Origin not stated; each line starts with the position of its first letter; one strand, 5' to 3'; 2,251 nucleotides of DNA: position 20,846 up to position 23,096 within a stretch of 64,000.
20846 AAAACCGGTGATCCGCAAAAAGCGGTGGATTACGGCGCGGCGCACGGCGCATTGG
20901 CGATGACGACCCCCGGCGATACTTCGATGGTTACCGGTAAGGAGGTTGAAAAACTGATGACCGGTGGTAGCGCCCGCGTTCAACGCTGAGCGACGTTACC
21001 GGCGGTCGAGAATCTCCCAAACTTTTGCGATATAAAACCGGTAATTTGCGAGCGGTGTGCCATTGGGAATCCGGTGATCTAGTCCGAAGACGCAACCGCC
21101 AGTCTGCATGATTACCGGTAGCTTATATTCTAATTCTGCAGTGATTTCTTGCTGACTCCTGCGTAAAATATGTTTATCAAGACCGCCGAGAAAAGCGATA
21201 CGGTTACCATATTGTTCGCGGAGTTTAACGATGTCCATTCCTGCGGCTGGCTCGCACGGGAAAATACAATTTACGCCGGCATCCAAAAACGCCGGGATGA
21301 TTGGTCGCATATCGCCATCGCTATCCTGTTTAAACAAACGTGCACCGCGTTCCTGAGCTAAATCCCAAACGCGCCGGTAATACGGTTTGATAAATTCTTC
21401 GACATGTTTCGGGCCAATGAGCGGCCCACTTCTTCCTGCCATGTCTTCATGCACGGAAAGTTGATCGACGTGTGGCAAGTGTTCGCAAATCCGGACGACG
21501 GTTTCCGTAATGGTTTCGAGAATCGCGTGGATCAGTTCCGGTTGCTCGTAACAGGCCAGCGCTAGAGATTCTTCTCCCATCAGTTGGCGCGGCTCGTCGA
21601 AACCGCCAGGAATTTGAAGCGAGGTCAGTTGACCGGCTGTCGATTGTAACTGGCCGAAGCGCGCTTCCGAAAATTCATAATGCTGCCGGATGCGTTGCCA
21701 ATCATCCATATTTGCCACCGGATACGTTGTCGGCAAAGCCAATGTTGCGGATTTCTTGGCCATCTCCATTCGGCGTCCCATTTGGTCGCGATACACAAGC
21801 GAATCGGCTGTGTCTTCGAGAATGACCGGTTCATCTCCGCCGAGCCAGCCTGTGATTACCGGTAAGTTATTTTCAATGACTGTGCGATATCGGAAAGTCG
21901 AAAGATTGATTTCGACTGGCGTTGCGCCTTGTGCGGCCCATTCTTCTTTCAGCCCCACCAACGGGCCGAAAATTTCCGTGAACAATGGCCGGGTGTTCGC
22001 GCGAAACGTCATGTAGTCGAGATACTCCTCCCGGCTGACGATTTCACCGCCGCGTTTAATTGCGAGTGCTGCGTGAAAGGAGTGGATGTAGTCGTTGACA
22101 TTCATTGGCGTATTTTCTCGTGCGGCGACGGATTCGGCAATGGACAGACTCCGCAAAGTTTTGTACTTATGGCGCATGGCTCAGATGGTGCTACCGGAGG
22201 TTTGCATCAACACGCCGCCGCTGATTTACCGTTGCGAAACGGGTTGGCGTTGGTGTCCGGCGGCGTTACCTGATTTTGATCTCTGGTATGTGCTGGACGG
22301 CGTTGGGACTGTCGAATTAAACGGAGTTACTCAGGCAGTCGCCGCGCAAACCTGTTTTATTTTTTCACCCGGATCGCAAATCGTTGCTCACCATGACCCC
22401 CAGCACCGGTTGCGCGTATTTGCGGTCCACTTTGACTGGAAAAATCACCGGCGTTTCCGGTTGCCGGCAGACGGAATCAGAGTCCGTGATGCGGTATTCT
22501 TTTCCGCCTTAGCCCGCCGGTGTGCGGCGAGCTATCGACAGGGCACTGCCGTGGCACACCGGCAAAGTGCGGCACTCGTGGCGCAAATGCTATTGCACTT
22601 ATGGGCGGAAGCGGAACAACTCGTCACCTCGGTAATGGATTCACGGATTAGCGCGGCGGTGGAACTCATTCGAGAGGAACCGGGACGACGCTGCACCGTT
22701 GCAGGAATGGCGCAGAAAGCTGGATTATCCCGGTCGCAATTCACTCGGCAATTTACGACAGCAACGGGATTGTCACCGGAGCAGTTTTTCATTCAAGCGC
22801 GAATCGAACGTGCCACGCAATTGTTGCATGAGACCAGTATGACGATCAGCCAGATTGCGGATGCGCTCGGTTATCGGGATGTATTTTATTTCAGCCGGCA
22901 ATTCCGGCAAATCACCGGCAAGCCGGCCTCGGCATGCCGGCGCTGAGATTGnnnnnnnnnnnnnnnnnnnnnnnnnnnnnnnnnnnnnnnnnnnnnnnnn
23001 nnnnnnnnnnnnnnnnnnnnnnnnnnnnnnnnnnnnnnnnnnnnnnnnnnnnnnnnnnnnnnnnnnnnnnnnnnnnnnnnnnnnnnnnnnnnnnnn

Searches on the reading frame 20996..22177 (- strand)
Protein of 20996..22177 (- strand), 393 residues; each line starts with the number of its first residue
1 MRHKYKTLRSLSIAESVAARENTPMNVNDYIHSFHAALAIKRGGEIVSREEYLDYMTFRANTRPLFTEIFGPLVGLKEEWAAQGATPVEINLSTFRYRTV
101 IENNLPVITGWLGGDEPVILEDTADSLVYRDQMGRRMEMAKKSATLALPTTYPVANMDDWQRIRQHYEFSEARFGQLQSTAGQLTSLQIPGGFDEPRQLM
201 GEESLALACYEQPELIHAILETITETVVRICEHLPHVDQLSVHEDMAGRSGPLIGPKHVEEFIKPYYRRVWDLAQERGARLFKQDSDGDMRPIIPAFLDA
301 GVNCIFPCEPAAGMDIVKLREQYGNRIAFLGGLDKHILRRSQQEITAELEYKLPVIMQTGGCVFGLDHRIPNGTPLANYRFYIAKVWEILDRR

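Call 3: search_protein_families(library=pfam, proteins=[window:20996-22177:-], max_evalue=0.01)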
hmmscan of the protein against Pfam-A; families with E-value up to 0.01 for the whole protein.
window:20996-22177:- (393 aa): 1 family
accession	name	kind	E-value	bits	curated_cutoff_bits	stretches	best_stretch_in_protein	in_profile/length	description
PF01208.23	URO-D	-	1.3e-13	51.2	23.9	1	199-385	153-342/346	Uroporphyrinogen decarboxylase (URO-D)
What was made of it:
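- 20996..22177 (-): Second URO-D-superfamily paralogue (UROD2). It belongs to a different and much larger subfamily. The true start is probably near 22105. Pfam URO-D 51.2 bits: call 3.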

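Call 4: search_protein_families(library=ncbifam, proteins=[window:20996-22177:-], max_evalue=0.01)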
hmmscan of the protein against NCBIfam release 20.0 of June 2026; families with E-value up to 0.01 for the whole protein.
window:20996-22177:- (393 aa): 3 families
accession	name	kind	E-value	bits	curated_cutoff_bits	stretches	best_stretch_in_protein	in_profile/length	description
NF004889.0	PRK06252.1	subfamily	1.8e-07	30.5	244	1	197-348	153-299/340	methylcobalamin:coenzyme M methyltransferase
TIGR01463.1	mtaA_cmuA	subfamily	5.2e-05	22.7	235.4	1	197-384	152-333/340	MtaA/CmuA family methyltransferase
NF040654.1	MtaA_Meth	equivalog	0.006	15.6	400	0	197-348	151-298/337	methylcobamide:CoM methyltransferase MtaA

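Call 16: search_solved_structures(query=window:20996-22177:-, max_evalue=1)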
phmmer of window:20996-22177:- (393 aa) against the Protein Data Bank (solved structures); distinct sequences matched with E-value up to 1: 3.
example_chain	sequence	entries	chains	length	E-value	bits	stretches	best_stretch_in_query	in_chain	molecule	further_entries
4wsh_A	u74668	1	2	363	0.012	18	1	208-373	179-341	Uroporphyrinogen decarboxylase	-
4exq_A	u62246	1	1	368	0.17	14.2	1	209-377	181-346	Uroporphyrinogen decarboxylase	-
3cyv_A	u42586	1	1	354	0.93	11.8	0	293-385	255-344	Uroporphyrinogen decarboxylase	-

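Call 53: find_homologous_proteins(query=window:20996-22177:-)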
Query window:20996-22177:- (393 aa): 3529 proteins with E <= 0.001 among 7634 candidates; the best 120 are listed.
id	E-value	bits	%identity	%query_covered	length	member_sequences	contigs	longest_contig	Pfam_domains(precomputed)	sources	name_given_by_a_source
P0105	8.0e-245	830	96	94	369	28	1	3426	PF01208.24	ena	-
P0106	1.9e-188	645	75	94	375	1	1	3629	PF01208.24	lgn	-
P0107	2.5e-187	641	73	93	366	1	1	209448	PF01208.24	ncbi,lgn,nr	ncbi:MAG: hypothetical protein PCFJNLEI_02279 [Verrucomicrobiae bacterium]|nr:hypothetical protein [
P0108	2.3e-186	638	73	94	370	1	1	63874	PF01208.24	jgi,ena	jgi:hypothetical protein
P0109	1.3e-185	635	74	94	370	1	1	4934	PF01208.24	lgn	-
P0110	2.2e-185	634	73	94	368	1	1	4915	PF01208.24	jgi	-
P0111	2.4e-185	634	74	94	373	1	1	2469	PF01208.24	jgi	jgi:hypothetical protein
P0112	1.4e-184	632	73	94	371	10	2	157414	PF01208.24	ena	-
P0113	2.1e-184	631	73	94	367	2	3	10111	PF01208.24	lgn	-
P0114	1.7e-183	628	72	93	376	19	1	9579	PF01208.24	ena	-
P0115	2.6e-183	628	71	95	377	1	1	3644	PF01208.24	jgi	jgi:hypothetical protein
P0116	1.5e-182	625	72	93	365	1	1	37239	PF01208.24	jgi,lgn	jgi:hypothetical protein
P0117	1.6e-182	625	72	94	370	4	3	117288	PF01208.24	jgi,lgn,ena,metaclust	metaclust:\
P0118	5.6e-182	623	72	94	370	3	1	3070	PF01208.24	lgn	-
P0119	1.7e-181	622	71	93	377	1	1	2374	PF01208.24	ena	-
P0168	1.8e-154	533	62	94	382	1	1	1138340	PF01208.24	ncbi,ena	-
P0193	3.2e-153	529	63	91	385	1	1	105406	PF01208.24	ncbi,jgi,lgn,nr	ncbi:hypothetical protein FJZ36_00735 [Candidatus Poribacteria bacterium]|nr:hypothetical protein [C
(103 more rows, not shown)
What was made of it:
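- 20996..22177 (-): 3529 homologues, 60-75% identical across phyla: call 53.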

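Call 54: find_encoding_contigs(protein=P0168, flank=7000, max_places=1)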
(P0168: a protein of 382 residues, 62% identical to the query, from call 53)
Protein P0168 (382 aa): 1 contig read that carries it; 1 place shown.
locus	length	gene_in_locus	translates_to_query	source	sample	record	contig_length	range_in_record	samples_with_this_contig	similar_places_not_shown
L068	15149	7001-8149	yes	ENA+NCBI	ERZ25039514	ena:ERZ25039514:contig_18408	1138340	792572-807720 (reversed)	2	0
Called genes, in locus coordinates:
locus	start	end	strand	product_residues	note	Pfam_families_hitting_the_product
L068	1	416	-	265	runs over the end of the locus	PF00528:BPD_transp_1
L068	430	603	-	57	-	-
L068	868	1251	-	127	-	-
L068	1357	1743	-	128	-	PF00496:SBP_bac_5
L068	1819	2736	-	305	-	PF00496:SBP_bac_5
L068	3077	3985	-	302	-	PF00005:ABC_tran, PF13304:AAA_21 (faint)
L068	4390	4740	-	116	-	-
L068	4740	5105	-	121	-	PF16347:SGSH_C (faint)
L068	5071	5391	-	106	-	PF00884:Sulfatase, PF16347:SGSH_C (weak)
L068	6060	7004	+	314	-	PF00892:EamA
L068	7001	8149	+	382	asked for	PF01208:URO-D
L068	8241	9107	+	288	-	PF05721:PhyH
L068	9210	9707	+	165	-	PF00155:Aminotran_1_2, PF00266:Aminotran_5 (weak), PF01041:DegT_DnrJ_EryC1 (weak)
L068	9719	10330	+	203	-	PF00155:Aminotran_1_2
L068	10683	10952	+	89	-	PF00571:CBS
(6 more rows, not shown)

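Call 55: find_encoding_contigs(protein=P0193, flank=7000, max_places=1)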
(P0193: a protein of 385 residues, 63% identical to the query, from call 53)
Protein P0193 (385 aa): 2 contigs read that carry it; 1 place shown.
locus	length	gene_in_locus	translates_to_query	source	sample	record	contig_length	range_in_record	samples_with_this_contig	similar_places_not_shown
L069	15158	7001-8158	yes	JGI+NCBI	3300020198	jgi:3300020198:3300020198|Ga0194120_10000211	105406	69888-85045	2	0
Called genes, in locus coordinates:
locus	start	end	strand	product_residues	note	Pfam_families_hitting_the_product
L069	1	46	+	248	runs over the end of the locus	-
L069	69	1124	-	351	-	PF01170:UPF0020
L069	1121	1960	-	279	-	PF00702:Hydrolase (faint), PF05116:S6PP (faint), PF08282:Hydrolase_3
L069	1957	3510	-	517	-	PF00370:FGGY_N, PF02782:FGGY_C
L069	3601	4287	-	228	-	PF03009:GDPD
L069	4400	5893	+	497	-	PF00370:FGGY_N, PF02782:FGGY_C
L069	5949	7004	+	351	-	PF02881:SRP54_N, PF13191:AAA_16 (weak), PF13604:AAA_30, PF00448:SRP54, PF13401:AAA_22 (weak)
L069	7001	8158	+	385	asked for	PF01208:URO-D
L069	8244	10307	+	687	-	PF04542:Sigma70_r2, PF04545:Sigma70_r4, PF08281:Sigma70_r4_2, PF13646:HEAT_2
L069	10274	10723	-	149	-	PF02082:Rrf2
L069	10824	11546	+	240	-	PF04405:ScdA_N, PF01814:Hemerythrin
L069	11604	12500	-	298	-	PF00583:Acetyltransf_1, PF13508:Acetyltransf_7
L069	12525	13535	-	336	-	PF01717:Meth_synt_2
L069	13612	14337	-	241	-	PF01656:CbiA, PF13500:AAA_26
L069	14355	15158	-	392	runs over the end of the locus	PF00155:Aminotran_1_2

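Call 56: find_encoding_contigs(protein=P0107, flank=7000, max_places=1)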
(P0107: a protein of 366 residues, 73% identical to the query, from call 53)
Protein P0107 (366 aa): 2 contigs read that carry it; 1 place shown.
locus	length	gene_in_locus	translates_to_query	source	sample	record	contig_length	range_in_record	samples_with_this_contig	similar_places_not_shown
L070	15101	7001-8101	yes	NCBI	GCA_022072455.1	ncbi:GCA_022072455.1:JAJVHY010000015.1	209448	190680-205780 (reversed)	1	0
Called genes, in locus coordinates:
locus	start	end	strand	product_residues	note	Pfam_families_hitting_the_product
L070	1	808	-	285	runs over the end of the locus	PF02541:Ppx-GppA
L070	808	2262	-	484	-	PF03477:ATP-cone (weak), PF00485:PRK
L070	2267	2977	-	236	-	PF00230:MIP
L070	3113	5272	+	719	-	PF00141:peroxidase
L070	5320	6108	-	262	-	PF02311:AraC_binding (weak), PF00165:HTH_AraC, PF12833:HTH_18, PF00165:HTH_AraC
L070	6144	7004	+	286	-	PF05721:PhyH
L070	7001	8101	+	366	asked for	PF01208:URO-D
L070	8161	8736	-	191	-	PF01797:Y1_Tnp (weak)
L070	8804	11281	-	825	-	PF01624:MutS_I, PF05188:MutS_II, PF05192:MutS_III, PF05190:MutS_IV, PF00488:MutS_V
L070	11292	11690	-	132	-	PF00072:Response_reg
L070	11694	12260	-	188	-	PF13580:SIS_2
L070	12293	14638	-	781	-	PF01564:Spermine_synth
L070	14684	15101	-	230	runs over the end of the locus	-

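Call 87: search_solved_structures(query=A3, max_evalue=1, show_alignments=2)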
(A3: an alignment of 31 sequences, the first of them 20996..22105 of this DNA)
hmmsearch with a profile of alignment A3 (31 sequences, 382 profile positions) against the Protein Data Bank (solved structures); distinct sequences matched with E-value up to 1: 3.
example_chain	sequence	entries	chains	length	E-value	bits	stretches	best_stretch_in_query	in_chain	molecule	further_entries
1j93_A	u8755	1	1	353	0.013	17.5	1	192-369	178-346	UROPORPHYRINOGEN DECARBOXYLASE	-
4wsh_A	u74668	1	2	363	0.03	16.3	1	298-357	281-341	Uroporphyrinogen decarboxylase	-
3cyv_A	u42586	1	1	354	0.74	11.7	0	298-371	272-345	Uroporphyrinogen decarboxylase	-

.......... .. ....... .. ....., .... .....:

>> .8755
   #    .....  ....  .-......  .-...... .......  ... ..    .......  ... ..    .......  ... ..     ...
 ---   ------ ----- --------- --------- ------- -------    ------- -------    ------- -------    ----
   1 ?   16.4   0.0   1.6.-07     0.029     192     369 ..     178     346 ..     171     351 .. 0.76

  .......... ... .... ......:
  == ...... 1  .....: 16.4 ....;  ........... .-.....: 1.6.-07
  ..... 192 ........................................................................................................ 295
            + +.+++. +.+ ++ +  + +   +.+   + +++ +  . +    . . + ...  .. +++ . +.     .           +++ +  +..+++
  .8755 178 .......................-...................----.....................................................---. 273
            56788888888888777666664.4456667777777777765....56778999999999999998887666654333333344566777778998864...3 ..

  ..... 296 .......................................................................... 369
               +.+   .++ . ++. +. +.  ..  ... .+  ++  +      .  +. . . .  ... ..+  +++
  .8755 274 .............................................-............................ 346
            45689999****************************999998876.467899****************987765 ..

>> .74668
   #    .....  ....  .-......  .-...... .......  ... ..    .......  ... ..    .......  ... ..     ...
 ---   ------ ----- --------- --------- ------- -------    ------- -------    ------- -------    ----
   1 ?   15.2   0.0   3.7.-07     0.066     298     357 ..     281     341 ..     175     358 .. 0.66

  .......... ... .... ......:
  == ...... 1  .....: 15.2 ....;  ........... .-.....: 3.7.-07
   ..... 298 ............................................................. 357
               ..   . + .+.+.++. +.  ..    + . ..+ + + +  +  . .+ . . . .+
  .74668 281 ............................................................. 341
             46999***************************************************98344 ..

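Call 88: predict_structure(alignment_id=A3)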
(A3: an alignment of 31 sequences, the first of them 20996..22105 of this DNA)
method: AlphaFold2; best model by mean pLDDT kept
length: 369 residues; sequences in the alignment: 31
mean_pLDDT: 93.2   pTM: 0.90
mean pLDDT of the five models: 93.2, 93.0, 91.8, 91.5, 90.4
residues with pLDDT >= 90: 297; 70-90: 70; 50-70: 2; < 50: 0
segments of 3 or more residues with pLDDT < 50: none
pLDDT, mean of each block of 10 residues (from residue 1): 89 84 94 90 88 95 94 92 96 96 96 91 93 98 97 83 96 95 95 98 97 95 83 93 98 97 93 97 91 95 93 95 95 89 90 97 89
secondary structure, 60 per line:
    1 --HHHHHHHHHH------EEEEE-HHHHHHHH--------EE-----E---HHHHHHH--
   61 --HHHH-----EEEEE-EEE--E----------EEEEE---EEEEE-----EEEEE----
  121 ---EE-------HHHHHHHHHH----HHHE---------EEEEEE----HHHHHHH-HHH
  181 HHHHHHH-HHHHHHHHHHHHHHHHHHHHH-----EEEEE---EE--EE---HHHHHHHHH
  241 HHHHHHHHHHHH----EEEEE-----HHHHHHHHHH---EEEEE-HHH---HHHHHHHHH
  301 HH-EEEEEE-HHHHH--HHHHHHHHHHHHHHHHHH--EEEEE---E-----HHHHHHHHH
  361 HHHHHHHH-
elements in order: H3-12 E19-23 H25-32 H52-58 H63-66 E72-76 E78-80 E94-98 E102-106 E112-116 H133-142 E160-165 H170-176 H178-187 H189-209 E215-219 H232-252 E257-261 H267-276 E280-284 H292-302 E304-309 H311-315 H318-335 E338-342 H352-368
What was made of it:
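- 20996..22177 (-): AF2 pLDDT 93.2: call 88.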

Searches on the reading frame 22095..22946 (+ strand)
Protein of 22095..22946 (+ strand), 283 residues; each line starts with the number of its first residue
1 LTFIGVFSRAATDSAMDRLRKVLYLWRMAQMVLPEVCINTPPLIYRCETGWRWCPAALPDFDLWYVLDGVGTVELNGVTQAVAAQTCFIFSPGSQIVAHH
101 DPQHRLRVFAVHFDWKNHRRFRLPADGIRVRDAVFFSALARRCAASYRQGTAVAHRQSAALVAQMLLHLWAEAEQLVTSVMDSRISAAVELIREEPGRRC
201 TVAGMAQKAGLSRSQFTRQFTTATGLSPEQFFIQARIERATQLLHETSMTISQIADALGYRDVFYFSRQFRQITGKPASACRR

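Call 3: search_protein_families(library=pfam, proteins=[window:22095-22946:+], max_evalue=0.01)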
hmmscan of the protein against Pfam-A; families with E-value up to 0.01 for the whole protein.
window:22095-22946:+ (283 aa): 5 families
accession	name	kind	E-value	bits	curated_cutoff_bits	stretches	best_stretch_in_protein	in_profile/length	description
PF12833.13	HTH_18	-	2.3e-20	73.1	33.6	1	205-283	1-79/80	Helix-turn-helix domain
PF00165.29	HTH_AraC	-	4.9e-18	65.2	26.6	2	246-276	6-35/42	Bacterial regulatory helix-turn-helix proteins, AraC family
PF02311.25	AraC_binding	-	1.1e-05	25.6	21.1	1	44-114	7-77/135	AraC-like ligand binding domain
PF00440.29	TetR_N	-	0.003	17.7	24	0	185-222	2-39/47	Bacterial regulatory proteins, tetR family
PF07883.17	Cupin_2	-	0.0061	16.7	27.2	0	63-93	21-51/70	Cupin domain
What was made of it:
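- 22095..22946 (+): AraC-family regulator, divergent from UROD2. Pfam HTH_18, HTH_AraC and AraC_binding: call 3.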

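Call 4: search_protein_families(library=ncbifam, proteins=[window:22095-22946:+], max_evalue=0.01)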
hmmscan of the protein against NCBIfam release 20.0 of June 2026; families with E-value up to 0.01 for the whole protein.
window:22095-22946:+ (283 aa): 26 families (the best 25 are shown)
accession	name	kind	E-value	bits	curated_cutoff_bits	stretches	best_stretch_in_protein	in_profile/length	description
NF007860.0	PRK10572.1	equivalog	7.5e-21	74.2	208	1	136-282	136-282/292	arabinose operon transcriptional regulator AraC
NF006902.0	PRK09393.1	equivalog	3.4e-17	62.6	425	1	176-282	213-319/327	transcriptional regulator FtrA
NF049932.1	TranspRegBtr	equivalog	2.2e-15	56.2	900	1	150-277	132-258/531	bacillibactin transport transcriptional regulator Btr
NF052371.1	TransRegGbdRPseu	equivalog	3.6e-11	42.7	480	1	184-278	226-320/365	choline metabolism transcriptional regulator GbdR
NF010028.0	PRK13503.1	equivalog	1.4e-10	41.1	288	1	152-272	142-260/278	HTH-type transcriptional activator RhaS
TIGR04094.1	adjacent_YSIRK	equivalog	2.1e-10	40.1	200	1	183-275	285-376/383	YSIRK-targeted surface antigen transcriptional regulator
TIGR02297.1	HpaA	equivalog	7.1e-10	38.6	274.65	1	148-282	149-285/287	4-hydroxyphenylacetate catabolism regulatory protein HpaA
NF047455.1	TF_Staph_AryK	equivalog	7.9e-10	37.6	850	1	172-279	146-253/759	transcriptional regulator AryK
NF040475.1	chlor_reg_RclR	equivalog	3.9e-09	36.2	400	1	152-271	142-265/284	reactive chlorine-specific transcriptional regulator RclR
NF047788.1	TransRegPocR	equivalog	1e-08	34.8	500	1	177-273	183-279/296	transcriptional regulator PocR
NF049968.1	QhpR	equivalog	1.8e-08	33.9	250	1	191-282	193-284/284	AraC-like transcriptional regulator QhpR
NF010025.2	PRK13500.1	equivalog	2.1e-08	34.1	525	1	117-279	112-272/282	HTH-type transcriptional activator RhaR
NF041686.2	ant_diox_reg_AndR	equivalog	9.6e-08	32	350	1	64-280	83-316/321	anthranilate 1,2-dioxygenase regulatory protein AndR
NF010027.0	PRK13502.1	equivalog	3.5e-07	30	384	1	201-282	194-275/282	HTH-type transcriptional activator RhaR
NF010026.0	PRK13501.1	equivalog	4.1e-07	29.5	363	1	192-281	185-274/290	HTH-type transcriptional activator RhaR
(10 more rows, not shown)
